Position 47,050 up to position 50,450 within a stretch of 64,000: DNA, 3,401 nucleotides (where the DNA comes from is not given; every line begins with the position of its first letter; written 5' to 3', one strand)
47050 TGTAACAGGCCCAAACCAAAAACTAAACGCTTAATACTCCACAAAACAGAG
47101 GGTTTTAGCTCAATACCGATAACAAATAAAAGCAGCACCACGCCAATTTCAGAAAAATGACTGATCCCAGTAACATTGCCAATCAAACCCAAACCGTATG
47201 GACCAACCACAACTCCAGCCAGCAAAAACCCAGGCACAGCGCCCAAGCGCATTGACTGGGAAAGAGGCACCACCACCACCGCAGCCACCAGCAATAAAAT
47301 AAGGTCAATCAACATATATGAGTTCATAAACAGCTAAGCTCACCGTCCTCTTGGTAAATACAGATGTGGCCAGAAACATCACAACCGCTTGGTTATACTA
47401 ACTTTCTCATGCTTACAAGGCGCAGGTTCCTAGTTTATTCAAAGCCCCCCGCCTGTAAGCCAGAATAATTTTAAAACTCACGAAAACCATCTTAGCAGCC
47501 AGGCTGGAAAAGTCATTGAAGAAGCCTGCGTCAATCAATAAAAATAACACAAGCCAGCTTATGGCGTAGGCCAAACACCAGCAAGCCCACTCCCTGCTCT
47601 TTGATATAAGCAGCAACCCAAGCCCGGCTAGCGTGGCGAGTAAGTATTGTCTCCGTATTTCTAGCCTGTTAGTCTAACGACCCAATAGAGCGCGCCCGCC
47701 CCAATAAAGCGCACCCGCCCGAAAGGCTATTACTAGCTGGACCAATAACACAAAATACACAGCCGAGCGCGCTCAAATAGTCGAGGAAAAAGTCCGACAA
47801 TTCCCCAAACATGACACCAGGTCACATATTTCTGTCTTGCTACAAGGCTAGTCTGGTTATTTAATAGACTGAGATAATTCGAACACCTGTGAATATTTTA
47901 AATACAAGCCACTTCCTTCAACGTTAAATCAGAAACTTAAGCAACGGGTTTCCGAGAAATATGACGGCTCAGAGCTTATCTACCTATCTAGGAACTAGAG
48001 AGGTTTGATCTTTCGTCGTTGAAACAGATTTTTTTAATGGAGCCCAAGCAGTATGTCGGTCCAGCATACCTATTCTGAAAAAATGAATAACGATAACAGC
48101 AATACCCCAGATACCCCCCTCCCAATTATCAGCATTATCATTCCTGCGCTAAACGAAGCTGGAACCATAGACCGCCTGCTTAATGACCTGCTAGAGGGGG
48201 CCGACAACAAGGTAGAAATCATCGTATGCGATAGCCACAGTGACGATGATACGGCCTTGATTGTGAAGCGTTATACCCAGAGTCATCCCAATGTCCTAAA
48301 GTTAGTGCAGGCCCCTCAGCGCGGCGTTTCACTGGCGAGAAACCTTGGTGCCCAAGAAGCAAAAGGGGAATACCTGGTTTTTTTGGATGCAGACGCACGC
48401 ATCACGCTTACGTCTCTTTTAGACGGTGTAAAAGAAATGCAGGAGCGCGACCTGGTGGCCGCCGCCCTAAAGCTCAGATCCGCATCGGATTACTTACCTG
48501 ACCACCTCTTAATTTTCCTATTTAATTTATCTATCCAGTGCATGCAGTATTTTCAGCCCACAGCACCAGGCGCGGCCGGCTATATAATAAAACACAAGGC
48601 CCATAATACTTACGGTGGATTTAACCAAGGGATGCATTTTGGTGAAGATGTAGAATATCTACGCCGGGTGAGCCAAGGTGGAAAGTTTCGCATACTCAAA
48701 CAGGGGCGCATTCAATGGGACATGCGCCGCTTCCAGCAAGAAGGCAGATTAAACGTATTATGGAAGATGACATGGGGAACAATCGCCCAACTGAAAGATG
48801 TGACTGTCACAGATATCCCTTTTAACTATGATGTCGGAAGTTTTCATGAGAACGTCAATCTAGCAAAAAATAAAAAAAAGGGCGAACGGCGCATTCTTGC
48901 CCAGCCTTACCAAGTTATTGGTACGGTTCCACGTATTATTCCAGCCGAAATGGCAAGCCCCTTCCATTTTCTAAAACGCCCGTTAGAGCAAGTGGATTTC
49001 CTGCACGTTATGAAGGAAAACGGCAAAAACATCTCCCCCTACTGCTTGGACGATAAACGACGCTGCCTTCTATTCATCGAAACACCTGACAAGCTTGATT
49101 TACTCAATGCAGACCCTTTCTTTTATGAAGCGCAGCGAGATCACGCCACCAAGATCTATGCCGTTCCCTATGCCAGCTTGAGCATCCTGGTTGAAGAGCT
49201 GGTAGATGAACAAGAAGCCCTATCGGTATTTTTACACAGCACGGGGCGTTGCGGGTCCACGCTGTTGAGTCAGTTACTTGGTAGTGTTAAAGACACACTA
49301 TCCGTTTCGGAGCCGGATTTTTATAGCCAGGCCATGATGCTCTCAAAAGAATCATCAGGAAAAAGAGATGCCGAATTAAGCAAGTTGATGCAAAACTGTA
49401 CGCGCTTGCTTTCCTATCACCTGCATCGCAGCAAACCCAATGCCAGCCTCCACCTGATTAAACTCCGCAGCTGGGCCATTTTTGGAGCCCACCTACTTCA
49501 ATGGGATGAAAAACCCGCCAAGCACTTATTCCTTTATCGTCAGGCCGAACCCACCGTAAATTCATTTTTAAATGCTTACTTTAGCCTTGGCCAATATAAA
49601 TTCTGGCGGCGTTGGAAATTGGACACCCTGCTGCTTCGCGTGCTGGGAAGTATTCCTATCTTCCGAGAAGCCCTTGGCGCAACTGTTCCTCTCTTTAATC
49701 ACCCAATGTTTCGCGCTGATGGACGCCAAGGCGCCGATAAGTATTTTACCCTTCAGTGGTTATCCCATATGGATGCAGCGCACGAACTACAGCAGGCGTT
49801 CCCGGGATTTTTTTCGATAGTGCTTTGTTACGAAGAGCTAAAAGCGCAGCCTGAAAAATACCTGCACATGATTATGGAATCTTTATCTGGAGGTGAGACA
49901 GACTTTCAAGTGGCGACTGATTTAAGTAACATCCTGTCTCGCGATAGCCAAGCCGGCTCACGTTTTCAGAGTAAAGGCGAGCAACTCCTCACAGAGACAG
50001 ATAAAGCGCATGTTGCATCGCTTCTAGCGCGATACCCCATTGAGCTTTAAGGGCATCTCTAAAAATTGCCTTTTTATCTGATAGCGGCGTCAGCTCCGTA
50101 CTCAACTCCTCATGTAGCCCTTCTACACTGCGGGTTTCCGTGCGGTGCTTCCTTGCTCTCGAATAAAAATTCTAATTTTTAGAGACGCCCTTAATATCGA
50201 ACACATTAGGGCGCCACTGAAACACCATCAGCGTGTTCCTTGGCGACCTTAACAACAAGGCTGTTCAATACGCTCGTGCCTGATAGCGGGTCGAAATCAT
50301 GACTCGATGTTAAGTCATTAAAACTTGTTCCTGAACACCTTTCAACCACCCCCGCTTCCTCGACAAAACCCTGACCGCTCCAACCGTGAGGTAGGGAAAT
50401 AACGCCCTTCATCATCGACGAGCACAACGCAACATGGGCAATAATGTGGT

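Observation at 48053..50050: GT2 glycosyltransferase fused to a sulfotransferase-like domain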

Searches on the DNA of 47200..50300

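Call 38: search_rna_families(source=window, start=47200, end=50300, threshold=evalue, max_evalue=1)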
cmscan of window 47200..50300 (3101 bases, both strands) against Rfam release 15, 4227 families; matches with E-value up to 1: 0.
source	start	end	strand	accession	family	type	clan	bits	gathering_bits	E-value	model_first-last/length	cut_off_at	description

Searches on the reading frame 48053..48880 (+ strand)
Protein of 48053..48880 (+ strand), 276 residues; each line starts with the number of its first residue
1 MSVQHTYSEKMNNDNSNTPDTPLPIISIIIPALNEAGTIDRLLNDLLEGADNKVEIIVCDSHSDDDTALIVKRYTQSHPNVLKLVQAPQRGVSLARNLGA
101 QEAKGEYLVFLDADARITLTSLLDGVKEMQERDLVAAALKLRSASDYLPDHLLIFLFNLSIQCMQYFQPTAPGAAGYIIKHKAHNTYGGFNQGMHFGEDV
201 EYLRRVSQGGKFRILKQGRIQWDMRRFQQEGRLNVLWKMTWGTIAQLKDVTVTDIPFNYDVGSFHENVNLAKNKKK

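Call 3: search_protein_families(library=pfam, proteins=[window:48053-48880:+], max_evalue=1)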
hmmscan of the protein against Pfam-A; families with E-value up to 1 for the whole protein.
window:48053-48880:+ (276 aa): 6 families
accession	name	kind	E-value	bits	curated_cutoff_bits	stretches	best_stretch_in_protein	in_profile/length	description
PF00535.33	Glycos_transf_2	-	3.1e-24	86.2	23.3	1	27-146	1-122/168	Glycosyl transferase family 2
PF10111.15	Glyco_tranf_2_2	-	1e-11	45.3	27.3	1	27-207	1-200/276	Glycosyltransferase like family 2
PF13641.12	Glyco_tranf_2_3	-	3.1e-07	31.1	27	1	26-116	3-98/230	Glycosyltransferase like family 2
PF13704.12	Glyco_tranf_2_4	-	0.016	16.2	27.5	1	55-114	21-81/98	Glycosyl transferase family 2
PF13632.12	Glyco_trans_2_3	-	0.04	14.2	27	1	108-210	2-110/198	Glycosyl transferase family group 2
PF13506.12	Glyco_transf_21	-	0.1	12.5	21.7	1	100-201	26-132/174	Glycosyl transferase family 21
